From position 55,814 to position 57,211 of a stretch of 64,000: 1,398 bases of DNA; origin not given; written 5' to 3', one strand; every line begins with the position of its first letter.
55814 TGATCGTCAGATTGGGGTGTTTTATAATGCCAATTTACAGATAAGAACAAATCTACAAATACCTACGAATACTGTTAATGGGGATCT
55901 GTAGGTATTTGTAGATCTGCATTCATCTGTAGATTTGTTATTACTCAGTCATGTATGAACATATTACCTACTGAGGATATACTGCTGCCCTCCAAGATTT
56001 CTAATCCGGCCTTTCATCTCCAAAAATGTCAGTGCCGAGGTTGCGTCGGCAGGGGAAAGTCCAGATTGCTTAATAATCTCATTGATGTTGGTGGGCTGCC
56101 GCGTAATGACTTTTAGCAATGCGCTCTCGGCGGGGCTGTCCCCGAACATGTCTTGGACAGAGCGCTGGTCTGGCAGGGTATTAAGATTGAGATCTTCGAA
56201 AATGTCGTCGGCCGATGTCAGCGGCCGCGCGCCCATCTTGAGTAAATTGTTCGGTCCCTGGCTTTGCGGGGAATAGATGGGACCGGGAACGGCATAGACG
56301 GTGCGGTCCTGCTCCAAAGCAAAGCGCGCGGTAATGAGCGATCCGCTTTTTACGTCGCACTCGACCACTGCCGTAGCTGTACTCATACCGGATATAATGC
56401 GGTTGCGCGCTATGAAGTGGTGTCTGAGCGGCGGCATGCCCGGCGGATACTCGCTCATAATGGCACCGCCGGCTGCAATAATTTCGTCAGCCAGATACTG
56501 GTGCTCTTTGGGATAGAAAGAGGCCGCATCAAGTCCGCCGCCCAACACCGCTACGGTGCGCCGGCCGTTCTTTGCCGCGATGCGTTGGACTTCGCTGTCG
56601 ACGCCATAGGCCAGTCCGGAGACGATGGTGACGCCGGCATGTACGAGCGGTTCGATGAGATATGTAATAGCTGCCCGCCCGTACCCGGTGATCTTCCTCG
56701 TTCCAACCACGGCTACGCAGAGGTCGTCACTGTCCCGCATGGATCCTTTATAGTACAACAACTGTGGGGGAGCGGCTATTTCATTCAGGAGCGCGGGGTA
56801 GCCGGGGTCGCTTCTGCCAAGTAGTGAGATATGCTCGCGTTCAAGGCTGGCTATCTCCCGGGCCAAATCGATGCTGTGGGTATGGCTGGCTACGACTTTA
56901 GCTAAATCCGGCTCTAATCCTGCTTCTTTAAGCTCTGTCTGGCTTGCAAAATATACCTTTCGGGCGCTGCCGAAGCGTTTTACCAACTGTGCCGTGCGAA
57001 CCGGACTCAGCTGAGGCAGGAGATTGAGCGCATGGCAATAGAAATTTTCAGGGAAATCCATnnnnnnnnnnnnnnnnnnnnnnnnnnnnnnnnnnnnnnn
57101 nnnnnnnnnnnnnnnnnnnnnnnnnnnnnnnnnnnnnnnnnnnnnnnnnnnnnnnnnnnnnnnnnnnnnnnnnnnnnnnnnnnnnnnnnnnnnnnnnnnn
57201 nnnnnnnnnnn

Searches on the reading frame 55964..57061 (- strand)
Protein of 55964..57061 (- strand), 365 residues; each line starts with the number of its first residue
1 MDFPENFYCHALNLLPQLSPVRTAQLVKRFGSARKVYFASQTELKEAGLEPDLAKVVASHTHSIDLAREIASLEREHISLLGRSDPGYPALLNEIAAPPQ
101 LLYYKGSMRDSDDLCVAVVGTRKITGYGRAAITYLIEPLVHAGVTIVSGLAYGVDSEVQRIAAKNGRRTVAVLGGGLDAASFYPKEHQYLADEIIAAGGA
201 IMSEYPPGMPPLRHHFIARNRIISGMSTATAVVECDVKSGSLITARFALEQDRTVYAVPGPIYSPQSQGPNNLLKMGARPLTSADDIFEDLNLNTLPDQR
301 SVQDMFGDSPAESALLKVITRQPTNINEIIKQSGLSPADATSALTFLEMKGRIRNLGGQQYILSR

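Call 10: find_related_loci(query=window:55964-57061:-, collection=genome_contigs, flank=4000)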
Query window:55964-57061:- (365 aa) in genome_contigs; peptide patterns used: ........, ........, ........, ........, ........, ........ (x = any residue, [..] = any of these).
100 stretches matched a pattern; 1 encode a relative of the query (tblastn E <= 1e-3); 1 distinct loci.
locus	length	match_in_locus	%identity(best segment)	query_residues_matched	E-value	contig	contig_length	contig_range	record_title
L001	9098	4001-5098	36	12-364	4e-55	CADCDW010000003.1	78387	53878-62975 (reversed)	MAG: uncultured Lachnospiraceae bacterium isolate RUG14549 genome assembly, contig: RUG14549_asm_3, whole genome shotgun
